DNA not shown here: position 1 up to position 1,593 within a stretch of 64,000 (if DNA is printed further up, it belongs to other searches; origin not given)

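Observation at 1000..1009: A10 slippery run inside dnaX with immediate stops in both alternative frames (candidate gamma-subunit production site)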

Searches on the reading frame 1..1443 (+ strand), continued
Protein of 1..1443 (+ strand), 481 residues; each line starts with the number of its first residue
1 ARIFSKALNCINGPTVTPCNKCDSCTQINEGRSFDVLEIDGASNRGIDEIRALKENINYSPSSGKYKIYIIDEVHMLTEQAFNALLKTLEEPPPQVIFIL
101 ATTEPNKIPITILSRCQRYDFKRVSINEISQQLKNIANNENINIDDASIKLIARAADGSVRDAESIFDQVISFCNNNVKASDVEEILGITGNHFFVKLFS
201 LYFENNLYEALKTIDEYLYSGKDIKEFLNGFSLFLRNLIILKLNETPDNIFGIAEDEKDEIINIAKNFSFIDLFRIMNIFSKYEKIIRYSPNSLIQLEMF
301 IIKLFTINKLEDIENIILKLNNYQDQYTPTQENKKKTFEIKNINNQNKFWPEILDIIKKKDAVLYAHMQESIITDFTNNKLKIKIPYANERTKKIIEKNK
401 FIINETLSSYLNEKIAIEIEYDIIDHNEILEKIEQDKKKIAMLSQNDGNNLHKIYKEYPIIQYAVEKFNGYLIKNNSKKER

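Call 8: find_homologous_proteins(query=window:1-1443:+, max_evalue=1e-20)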
Query window:1-1443:+ (481 aa): 8000 proteins with E <= 1e-20 among 8000 candidates; the best 120 are listed.
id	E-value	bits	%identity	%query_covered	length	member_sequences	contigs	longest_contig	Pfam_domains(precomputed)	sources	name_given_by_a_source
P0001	0.0e+0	1041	100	100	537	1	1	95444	PF12169.14,PF00004.36,PF13401.13,PF22608.3,PF05496.19,PF13177.13,PF07728.21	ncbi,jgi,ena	-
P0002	7.7e-128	445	59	71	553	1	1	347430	PF12169.14,PF13604.13,PF00004.36,PF13401.13,PF22608.3,PF05496.19,PF13177.13,PF07728.21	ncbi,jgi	-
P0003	1.2e-121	425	56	70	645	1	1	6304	PF12169.14,PF00004.36,PF13401.13,PF22608.3,PF05496.19,PF13177.13,PF07728.21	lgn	-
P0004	1.0e-97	346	48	69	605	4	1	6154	PF12169.14,PF00004.36,PF13401.13,PF20964.3,PF22608.3,PF05496.19,PF13177.13,PF07728.21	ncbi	-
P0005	2.7e-97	345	45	72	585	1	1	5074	PF12169.14,PF00004.36,PF13401.13,PF20964.3,PF22608.3,PF21960.3,PF05496.19,PF13177.13,PF07728.21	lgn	-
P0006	8.1e-97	343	49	68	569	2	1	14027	PF12169.14,PF00004.36,PF13401.13,PF20964.3,PF22608.3,PF05496.19,PF13177.13,PF07728.21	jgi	jgi:DNA polymerase-3 subunit gamma/tau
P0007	1.3e-96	342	51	64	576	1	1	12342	PF12169.14,PF00004.36,PF13401.13,PF20964.3,PF22608.3,PF05496.19,PF13177.13,PF07728.21,PF13191.13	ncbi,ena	-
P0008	2.1e-96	342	38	99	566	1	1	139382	PF12169.14,PF05970.21,PF06068.20,PF13604.13,PF00004.36,PF13401.13,PF20964.3,PF22608.3,PF05496.19,PF13177.13,PF07728.21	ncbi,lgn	-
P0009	2.6e-96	341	34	98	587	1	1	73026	PF12169.14,PF13604.13,PF00004.36,PF13401.13,PF20964.3,PF22608.3,PF13177.13,PF07728.21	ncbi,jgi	-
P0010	2.8e-96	341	38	90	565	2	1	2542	PF13173.13,PF12169.14,PF00004.36,PF13401.13,PF20964.3,PF22608.3,PF05496.19,PF13177.13,PF07728.21,PF13191.13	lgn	-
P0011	3.5e-96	341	36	99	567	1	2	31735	PF13173.13,PF12169.14,PF06068.20,PF13604.13,PF00004.36,PF13401.13,PF20964.3,PF22608.3,PF05496.19,PF13177.13,PF07728.21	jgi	jgi:DNA polymerase-3 subunit gamma/tau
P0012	3.6e-96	341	37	100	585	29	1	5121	PF12169.14,PF06068.20,PF13604.13,PF00004.36,PF13401.13,PF20964.3,PF22608.3,PF05496.19,PF13177.13,PF07728.21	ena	-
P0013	4.0e-96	341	39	99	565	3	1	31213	PF12169.14,PF13604.13,PF00004.36,PF13401.13,PF20964.3,PF22608.3,PF05496.19,PF13177.13,PF07728.21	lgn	-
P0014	5.0e-96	340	49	68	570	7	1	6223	PF12169.14,PF00004.36,PF13401.13,PF20964.3,PF22608.3,PF13177.13,PF07728.21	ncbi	-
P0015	8.9e-96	340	47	70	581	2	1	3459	PF12169.14,PF13604.13,PF00004.36,PF13401.13,PF20964.3,PF22608.3,PF05496.19,PF13177.13,PF07728.21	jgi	-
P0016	9.7e-96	340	36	99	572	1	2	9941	PF13173.13,PF12169.14,PF06068.20,PF00004.36,PF20964.3,PF22608.3,PF05496.19,PF13177.13,PF07728.21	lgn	-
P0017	1.4e-95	339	37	99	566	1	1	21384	PF12169.14,PF00004.36,PF20964.3,PF22608.3,PF05496.19,PF13177.13,PF07728.21,PF13191.13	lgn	-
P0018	1.7e-95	339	37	99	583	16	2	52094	PF12169.14,PF00004.36,PF13401.13,PF20964.3,PF22608.3,PF21960.3,PF05496.19,PF13177.13,PF07728.21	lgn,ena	-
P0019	2.1e-95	338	37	99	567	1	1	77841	PF21694.3,PF12169.14,PF00004.36,PF13401.13,PF20964.3,PF22608.3,PF05496.19,PF13177.13,PF07728.21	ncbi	ncbi:MAG: DNA polymerase III subunit gamma/tau [bacterium]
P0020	2.4e-95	338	38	99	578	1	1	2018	PF13173.13,PF12169.14,PF06068.20,PF00004.36,PF20964.3,PF22608.3,PF05496.19,PF13177.13,PF07728.21,PF03215.22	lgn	-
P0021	2.9e-95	338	36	99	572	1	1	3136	PF13173.13,PF12169.14,PF00004.36,PF20964.3,PF22608.3,PF05496.19,PF13177.13,PF07728.21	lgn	-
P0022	8.3e-95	336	51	67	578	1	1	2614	PF21694.3,PF12169.14,PF00004.36,PF13401.13,PF20964.3,PF22608.3,PF05496.19,PF13177.13,PF07728.21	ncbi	-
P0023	1.1e-94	336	47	72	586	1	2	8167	PF12169.14,PF00004.36,PF13401.13,PF20964.3,PF22608.3,PF05496.19,PF13177.13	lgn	-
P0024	2.0e-94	335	35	99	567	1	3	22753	PF12169.14,PF00004.36,PF13401.13,PF20964.3,PF22608.3,PF05496.19,PF13177.13,PF07728.21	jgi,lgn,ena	-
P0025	2.9e-94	335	48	70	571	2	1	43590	PF12169.14,PF00004.36,PF13401.13,PF20964.3,PF22608.3,PF05496.19,PF13177.13,PF07728.21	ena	-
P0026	4.5e-94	334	46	70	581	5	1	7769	PF12169.14,PF13604.13,PF00004.36,PF20964.3,PF22608.3,PF05496.19,PF13177.13,PF07728.21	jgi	-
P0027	5.7e-94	334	49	68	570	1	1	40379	PF12169.14,PF00004.36,PF20964.3,PF22608.3,PF13177.13,PF07728.21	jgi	jgi:DNA polymerase-3 subunit gamma/tau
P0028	6.4e-94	334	46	72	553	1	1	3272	PF12169.14,PF13604.13,PF00004.36,PF13401.13,PF20964.3,PF22608.3,PF21960.3,PF05496.19,PF13177.13,PF07728.21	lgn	-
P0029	8.2e-94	333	50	68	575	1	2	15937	PF13173.13,PF21694.3,PF12169.14,PF00004.36,PF13401.13,PF20964.3,PF22608.3,PF05496.19,PF13177.13,PF07728.21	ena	-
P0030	1.7e-93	332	50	67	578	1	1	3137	PF13173.13,PF12169.14,PF00004.36,PF20964.3,PF22608.3,PF05496.19,PF13177.13,PF07728.21,PF03215.22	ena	-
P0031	1.7e-93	332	36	98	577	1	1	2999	PF13173.13,PF12169.14,PF13604.13,PF00004.36,PF13401.13,PF20964.3,PF22608.3,PF05496.19,PF13177.13,PF07728.21,PF13191.13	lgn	-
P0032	2.1e-93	332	48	68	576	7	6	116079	PF13173.13,PF12169.14,PF06068.20,PF00004.36,PF20964.3,PF22608.3,PF05496.19,PF13177.13,PF07728.21,PF03215.22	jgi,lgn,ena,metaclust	metaclust:\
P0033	2.6e-93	331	34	99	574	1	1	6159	PF12169.14,PF13604.13,PF00004.36,PF13401.13,PF20964.3,PF22608.3,PF05496.19,PF13177.13,PF07728.21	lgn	-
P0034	3.6e-93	331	38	98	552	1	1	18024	PF13173.13,PF12169.14,PF00004.36,PF13401.13,PF20964.3,PF22608.3,PF21960.3,PF05496.19,PF13177.13,PF07728.21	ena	-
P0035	3.6e-93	331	47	72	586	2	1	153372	PF12169.14,PF13604.13,PF00004.36,PF13401.13,PF20964.3,PF22608.3,PF05496.19,PF13177.13,PF07728.21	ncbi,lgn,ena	-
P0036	4.1e-93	331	51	67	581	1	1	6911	PF12169.14,PF13604.13,PF00004.36,PF13401.13,PF22608.3,PF05496.19,PF13177.13,PF07728.21,PF28557.1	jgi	-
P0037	4.7e-93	331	37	99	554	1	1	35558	PF12169.14,PF13604.13,PF00004.36,PF13401.13,PF22608.3,PF05496.19,PF13177.13,PF07728.21,PF13191.13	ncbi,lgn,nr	ncbi:MAG: DNA polymerase III subunit gamma/tau [Syntrophales bacterium]|nr:DNA polymerase III subuni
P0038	5.7e-93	330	45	70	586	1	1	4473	PF12169.14,PF13604.13,PF00004.36,PF13401.13,PF20964.3,PF22608.3,PF13177.13,PF07728.21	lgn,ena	-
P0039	7.2e-93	330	42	93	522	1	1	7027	PF12169.14,PF07724.21,PF00004.36,PF13401.13,PF20964.3,PF13238.13,PF22608.3,PF05496.19,PF13177.13,PF07728.21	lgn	-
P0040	9.8e-93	330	35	99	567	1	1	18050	PF13173.13,PF13604.13,PF00004.36,PF13401.13,PF22608.3,PF05496.19,PF07728.21,PF13191.13,PF12169.14,PF12775.14,PF20964.3,PF13177.13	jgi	-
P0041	1.4e-92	329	47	70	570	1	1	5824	PF12169.14,PF00004.36,PF13401.13,PF20964.3,PF22608.3,PF05496.19,PF13177.13,PF07728.21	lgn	-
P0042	1.5e-92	329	48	70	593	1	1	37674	PF12169.14,PF00004.36,PF13401.13,PF20964.3,PF22608.3,PF05496.19,PF13177.13,PF07728.21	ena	-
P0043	1.9e-92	329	46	70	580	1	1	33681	PF12169.14,PF06068.20,PF00004.36,PF13401.13,PF20964.3,PF22608.3,PF05496.19,PF13177.13,PF07728.21,PF03215.22,PF13191.13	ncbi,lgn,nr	ncbi:DNA polymerase III subunit gamma/tau [candidate division KSB1 bacterium]|nr:DNA polymerase III 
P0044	2.5e-92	328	38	99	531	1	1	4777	PF12169.14,PF00004.36,PF13401.13,PF20964.3,PF22608.3,PF05496.19,PF13177.13,PF07728.21,PF13191.13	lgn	-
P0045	1.1e-91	326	40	90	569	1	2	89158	PF12169.14,PF07724.21,PF00004.36,PF13401.13,PF22608.3,PF05496.19,PF13177.13,PF07728.21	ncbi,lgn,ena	-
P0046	1.9e-91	325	35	99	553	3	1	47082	PF12169.14,PF00004.36,PF13401.13,PF22608.3,PF05496.19,PF13177.13,PF07728.21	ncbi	-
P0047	2.2e-91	325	47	67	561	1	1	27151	PF12169.14,PF00004.36,PF13401.13,PF22608.3,PF05496.19,PF13177.13,PF07728.21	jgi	jgi:DNA polymerase-3 subunit gamma/tau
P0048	2.6e-91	325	36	99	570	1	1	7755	PF12169.14,PF13604.13,PF00004.36,PF13401.13,PF22608.3,PF05496.19,PF13177.13,PF07728.21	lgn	-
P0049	3.1e-91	325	47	70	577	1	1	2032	PF12169.14,PF00004.36,PF13401.13,PF20964.3,PF22608.3,PF05496.19,PF13177.13,PF07728.21,PF13191.13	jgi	jgi:DNA polymerase-3 subunit gamma/tau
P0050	3.5e-91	324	41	80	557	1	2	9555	PF12169.14,PF00004.36,PF13401.13,PF22608.3,PF05496.19,PF13177.13,PF07728.21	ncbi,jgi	ncbi:MAG: DNA polymerase III subunit gamma/tau [Syntrophales bacterium]|jgi:DNA polymerase-3 subunit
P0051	3.6e-91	324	46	71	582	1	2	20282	PF13173.13,PF12169.14,PF07724.21,PF00004.36,PF13401.13,PF22608.3,PF05496.19,PF13177.13,PF07728.21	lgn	-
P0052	3.6e-91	324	46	71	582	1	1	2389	PF13173.13,PF12169.14,PF07724.21,PF00004.36,PF13401.13,PF22608.3,PF05496.19,PF13177.13,PF07728.21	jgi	-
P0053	5.5e-91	324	49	67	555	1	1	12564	PF12169.14,PF00004.36,PF13401.13,PF20964.3,PF22608.3,PF05496.19,PF13177.13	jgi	-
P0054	5.8e-91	324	36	99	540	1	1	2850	PF12169.14,PF00004.36,PF13401.13,PF22608.3,PF05496.19,PF13177.13,PF07728.21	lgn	-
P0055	7.3e-91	323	49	67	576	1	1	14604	PF12169.14,PF00004.36,PF13401.13,PF20964.3,PF22608.3,PF05496.19,PF13177.13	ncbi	-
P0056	8.9e-91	323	48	68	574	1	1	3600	PF12169.14,PF00004.36,PF20964.3,PF22608.3,PF05496.19,PF13177.13,PF07728.21,PF03215.22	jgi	-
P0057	1.2e-90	323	35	99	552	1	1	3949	PF12169.14,PF00004.36,PF13401.13,PF22608.3,PF05496.19,PF13177.13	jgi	jgi:DNA polymerase-3 subunit gamma/tau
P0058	1.3e-90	323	35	99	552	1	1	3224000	PF12169.14,PF00004.36,PF13401.13,PF22608.3,PF05496.19,PF13177.13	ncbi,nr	ncbi:MAG: DNA polymerase III subunit gamma/tau [Deltaproteobacteria bacterium]|nr:MAG: DNA polymeras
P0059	1.3e-90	323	46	67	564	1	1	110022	PF12169.14,PF00004.36,PF13401.13,PF22608.3,PF05496.19,PF13177.13,PF07728.21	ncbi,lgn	-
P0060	1.5e-90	322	47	68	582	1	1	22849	PF12169.14,PF00004.36,PF13401.13,PF22608.3,PF05496.19,PF13177.13,PF07728.21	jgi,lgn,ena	-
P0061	1.5e-90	322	40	87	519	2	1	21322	PF12169.14,PF00004.36,PF13401.13,PF20964.3,PF22608.3,PF05496.19,PF13177.13,PF07728.21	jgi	jgi:DNA polymerase-3 subunit gamma/tau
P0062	1.6e-90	322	34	99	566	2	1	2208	PF12169.14,PF00004.36,PF13401.13,PF20964.3,PF22608.3,PF05496.19,PF13177.13,PF07728.21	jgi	jgi:DNA polymerase-3 subunit gamma/tau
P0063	1.6e-90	322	47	67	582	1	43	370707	PF12169.14,PF00004.36,PF13401.13,PF22608.3,PF05496.19,PF13177.13,PF07728.21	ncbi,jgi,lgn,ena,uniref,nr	ncbi:DNA polymerase-3 subunit gamma/tau [Candidatus Kryptonium thompsonii]|uniref:DNA polymerase III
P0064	1.6e-90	322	47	67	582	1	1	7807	PF12169.14,PF00004.36,PF13401.13,PF22608.3,PF05496.19,PF13177.13,PF07728.21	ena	-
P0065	1.6e-90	322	47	67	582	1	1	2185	PF12169.14,PF00004.36,PF13401.13,PF22608.3,PF05496.19,PF13177.13,PF07728.21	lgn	-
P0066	1.6e-90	322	47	67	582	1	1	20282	PF13173.13,PF12169.14,PF07724.21,PF00004.36,PF13401.13,PF22608.3,PF05496.19,PF13177.13,PF07728.21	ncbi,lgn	-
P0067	1.6e-90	322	47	67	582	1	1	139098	PF12169.14,PF00004.36,PF13401.13,PF22608.3,PF05496.19,PF13177.13,PF07728.21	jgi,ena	-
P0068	1.9e-90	322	38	99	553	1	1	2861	PF12169.14,PF00004.36,PF13401.13,PF22608.3,PF05496.19,PF13177.13,PF07728.21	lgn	-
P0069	2.0e-90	322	48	72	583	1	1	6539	PF21694.3,PF12169.14,PF00004.36,PF20964.3,PF22608.3,PF05496.19,PF13177.13,PF07728.21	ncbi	-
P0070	2.0e-90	322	35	99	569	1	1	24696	PF12169.14,PF00004.36,PF13401.13,PF22608.3,PF05496.19,PF13177.13,PF07728.21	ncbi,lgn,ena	ncbi:MAG: DNA polymerase III subunit gamma/tau [Thermodesulfobacteriota bacterium]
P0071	2.1e-90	322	47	67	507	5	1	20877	PF12169.14,PF00004.36,PF13401.13,PF22608.3,PF05496.19,PF13177.13,PF07728.21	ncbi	ncbi:DNA polymerase III subunit gamma/tau, partial [Candidatus Kryptonium thompsonii]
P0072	2.4e-90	322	37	94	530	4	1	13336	PF12169.14,PF00004.36,PF13401.13,PF22608.3,PF05496.19,PF13177.13,PF07728.21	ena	-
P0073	3.8e-90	321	37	87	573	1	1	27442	PF12169.14,PF00004.36,PF13401.13,PF22608.3,PF05496.19,PF13177.13,PF07728.21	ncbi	-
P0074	3.8e-90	321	35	99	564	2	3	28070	PF12169.14,PF07724.21,PF00004.36,PF13401.13,PF22608.3,PF05496.19,PF13177.13,PF07728.21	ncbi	ncbi:MAG: DNA polymerase III subunit gamma/tau [Thermodesulfobacteriota bacterium]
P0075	4.6e-90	321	36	99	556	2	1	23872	PF12169.14,PF00004.36,PF13401.13,PF22608.3,PF05496.19,PF13177.13,PF07728.21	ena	-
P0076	5.1e-90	321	35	99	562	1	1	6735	PF12169.14,PF00004.36,PF13401.13,PF20964.3,PF22608.3,PF05496.19,PF13177.13,PF07728.21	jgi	jgi:DNA polymerase-3 subunit gamma/tau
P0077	5.5e-90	321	38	98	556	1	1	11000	PF12169.14,PF00004.36,PF20964.3,PF22608.3,PF21960.3,PF05496.19,PF13177.13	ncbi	-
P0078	5.7e-90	321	47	67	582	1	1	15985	PF12169.14,PF00004.36,PF13401.13,PF22608.3,PF05496.19,PF13177.13,PF07728.21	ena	-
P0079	5.9e-90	320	50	64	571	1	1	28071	PF12169.14,PF06068.20,PF00004.36,PF13401.13,PF20964.3,PF22608.3,PF05496.19,PF13177.13,PF07728.21,PF20720.4,PF13191.13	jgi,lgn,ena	-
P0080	7.6e-90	320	37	99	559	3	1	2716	PF12169.14,PF00004.36,PF13401.13,PF22608.3,PF05496.19,PF13177.13,PF07728.21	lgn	-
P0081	7.8e-90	320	46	67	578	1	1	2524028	PF12169.14,PF00004.36,PF13401.13,PF22608.3,PF05496.19,PF13177.13,PF07728.21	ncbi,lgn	-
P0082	9.3e-90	320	41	90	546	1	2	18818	PF12169.14,PF07724.21,PF00004.36,PF13401.13,PF22608.3,PF05496.19,PF13177.13,PF07728.21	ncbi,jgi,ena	-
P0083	9.9e-90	320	47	67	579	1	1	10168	PF12169.14,PF13604.13,PF00004.36,PF13401.13,PF20964.3,PF22608.3,PF05496.19,PF13177.13,PF07728.21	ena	-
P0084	1.0e-89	320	42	88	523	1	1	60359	PF12169.14,PF07724.21,PF00004.36,PF13401.13,PF20964.3,PF22608.3,PF05496.19,PF13177.13,PF07728.21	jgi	jgi:DNA polymerase-3 subunit gamma/tau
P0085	1.0e-89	320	35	98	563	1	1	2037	PF12169.14,PF00004.36,PF13401.13,PF22608.3,PF05496.19,PF13177.13,PF07728.21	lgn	-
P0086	1.1e-89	320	34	99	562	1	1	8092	PF12169.14,PF00004.36,PF13401.13,PF22608.3,PF05496.19,PF13177.13,PF07728.21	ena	-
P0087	1.2e-89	319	48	67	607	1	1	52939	PF13173.13,PF12169.14,PF13604.13,PF00004.36,PF13401.13,PF20964.3,PF22608.3,PF05496.19,PF13177.13,PF07728.21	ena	-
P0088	1.2e-89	319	35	99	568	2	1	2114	PF12169.14,PF00004.36,PF13401.13,PF22608.3,PF05496.19,PF13177.13,PF07728.21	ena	-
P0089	1.3e-89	319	48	67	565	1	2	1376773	PF13173.13,PF12169.14,PF07724.21,PF00004.36,PF13401.13,PF20964.3,PF22608.3,PF05496.19,PF13177.13,PF07728.21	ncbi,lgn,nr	ncbi:MAG: DNA polymerase III subunit gamma/tau [Ignavibacteriales bacterium]|nr:DNA polymerase III s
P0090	1.3e-89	319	41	90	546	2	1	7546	PF12169.14,PF07724.21,PF06068.20,PF00004.36,PF13401.13,PF22608.3,PF05496.19,PF13177.13,PF07728.21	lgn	-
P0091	1.3e-89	319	40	87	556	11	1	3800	PF12169.14,PF07724.21,PF13604.13,PF00004.36,PF13401.13,PF22608.3,PF05496.19,PF13177.13,PF07728.21,PF13191.13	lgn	-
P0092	1.4e-89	319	40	90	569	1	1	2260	PF12169.14,PF07724.21,PF00004.36,PF13401.13,PF22608.3,PF05496.19,PF13177.13,PF07728.21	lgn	-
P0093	1.5e-89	319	35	99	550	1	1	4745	PF12169.14,PF00004.36,PF13401.13,PF22608.3,PF05496.19,PF13177.13,PF07728.21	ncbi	-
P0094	1.6e-89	319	36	99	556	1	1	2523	PF12169.14,PF00004.36,PF20964.3,PF22608.3,PF13177.13,PF07728.21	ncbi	-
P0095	1.6e-89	319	46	75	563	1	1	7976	PF12169.14,PF00004.36,PF13401.13,PF20964.3,PF22608.3,PF05496.19,PF13177.13,PF07728.21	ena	-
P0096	1.7e-89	319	39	87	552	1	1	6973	PF12169.14,PF13604.13,PF00004.36,PF13401.13,PF22608.3,PF05496.19,PF13177.13,PF07728.21,PF13191.13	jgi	jgi:DNA polymerase III subunit gamma/tau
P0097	1.7e-89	319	35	99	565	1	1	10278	PF12169.14,PF00004.36,PF13401.13,PF22608.3,PF05496.19,PF13177.13,PF07728.21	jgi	jgi:DNA polymerase-3 subunit gamma/tau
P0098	1.8e-89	319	47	67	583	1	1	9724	PF13173.13,PF12169.14,PF07724.21,PF00004.36,PF13401.13,PF22608.3,PF05496.19,PF13177.13,PF07728.21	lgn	-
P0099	1.8e-89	319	41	90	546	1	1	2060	PF12169.14,PF07724.21,PF00004.36,PF13401.13,PF22608.3,PF05496.19,PF13177.13,PF07728.21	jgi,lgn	-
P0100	1.8e-89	319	48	68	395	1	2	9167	PF12169.14,PF00004.36,PF13401.13,PF22608.3,PF05496.19,PF13177.13,PF07728.21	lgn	-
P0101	1.9e-89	319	44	73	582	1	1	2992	PF21694.3,PF12169.14,PF00004.36,PF13401.13,PF22608.3,PF05496.19,PF13177.13,PF07728.21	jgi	jgi:DNA polymerase III subunit gamma/tau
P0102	2.0e-89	319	35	99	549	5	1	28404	PF12169.14,PF06068.20,PF00004.36,PF13401.13,PF22608.3,PF05496.19,PF13177.13,PF07728.21,PF13191.13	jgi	jgi:DNA polymerase-3 subunit gamma/tau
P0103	2.3e-89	319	41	90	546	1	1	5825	PF12169.14,PF07724.21,PF06068.20,PF00004.36,PF13401.13,PF22608.3,PF05496.19,PF13177.13,PF07728.21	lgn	-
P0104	2.4e-89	318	35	99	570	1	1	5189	PF12169.14,PF00004.36,PF13401.13,PF22608.3,PF05496.19,PF13177.13,PF07728.21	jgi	jgi:DNA polymerase-3 subunit gamma/tau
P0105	2.8e-89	318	44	72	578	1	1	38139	PF12169.14,PF00004.36,PF13401.13,PF22608.3,PF05496.19,PF13177.13,PF07728.21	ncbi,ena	-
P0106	2.8e-89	318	46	72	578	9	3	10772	PF12169.14,PF07724.21,PF00004.36,PF13401.13,PF22608.3,PF05496.19,PF13177.13,PF07728.21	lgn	-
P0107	2.8e-89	318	44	70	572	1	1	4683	PF12169.14,PF00004.36,PF13401.13,PF22608.3,PF05496.19,PF13177.13,PF07728.21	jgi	jgi:DNA polymerase III subunit gamma/tau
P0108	2.9e-89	318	33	99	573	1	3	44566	PF12169.14,PF00004.36,PF13401.13,PF22608.3,PF05496.19,PF13177.13,PF07728.21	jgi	jgi:DNA polymerase-3 subunit gamma/tau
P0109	2.9e-89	318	33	99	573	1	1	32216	PF12169.14,PF00004.36,PF13401.13,PF22608.3,PF05496.19,PF13177.13,PF07728.21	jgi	jgi:DNA polymerase-3 subunit gamma/tau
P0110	3.2e-89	318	33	99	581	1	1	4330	PF12169.14,PF00004.36,PF13401.13,PF20964.3,PF22608.3,PF05496.19,PF13177.13,PF07728.21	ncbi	-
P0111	3.4e-89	318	42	87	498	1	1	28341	PF12169.14,PF07724.21,PF00004.36,PF13401.13,PF20964.3,PF22608.3,PF21960.3,PF05496.19,PF13177.13,PF07728.21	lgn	-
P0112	3.7e-89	318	32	99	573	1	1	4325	PF12169.14,PF00004.36,PF13401.13,PF22608.3,PF05496.19,PF13177.13,PF07728.21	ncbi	-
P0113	3.7e-89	318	37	99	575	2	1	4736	PF12169.14,PF00004.36,PF13401.13,PF22608.3,PF05496.19,PF13177.13,PF07728.21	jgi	-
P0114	3.8e-89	318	40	90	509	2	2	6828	PF12169.14,PF00004.36,PF13401.13,PF22608.3,PF21960.3,PF05496.19,PF13177.13,PF07728.21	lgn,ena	-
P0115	3.8e-89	318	36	99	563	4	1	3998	PF12169.14,PF00004.36,PF13401.13,PF22608.3,PF05496.19,PF13177.13,PF07728.21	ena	-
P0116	4.0e-89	318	45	70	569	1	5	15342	PF12169.14,PF06068.20,PF00004.36,PF13401.13,PF22608.3,PF05496.19,PF13177.13,PF07728.21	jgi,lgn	-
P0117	4.1e-89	318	36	99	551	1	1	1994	PF12169.14,PF07724.21,PF00004.36,PF13401.13,PF20964.3,PF22608.3,PF05496.19,PF13177.13,PF07728.21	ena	-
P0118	4.3e-89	318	37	99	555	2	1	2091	PF12169.14,PF07724.21,PF13604.13,PF00004.36,PF13401.13,PF22608.3,PF05496.19,PF13177.13,PF07728.21,PF13191.13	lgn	-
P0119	4.7e-89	317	45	73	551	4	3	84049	PF12169.14,PF00004.36,PF13401.13,PF20964.3,PF22608.3,PF05496.19,PF13177.13,PF07728.21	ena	-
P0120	4.9e-89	317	36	99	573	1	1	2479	PF12169.14,PF00004.36,PF13401.13,PF22608.3,PF05496.19,PF13177.13,PF07728.21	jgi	jgi:DNA polymerase-3 subunit gamma/tau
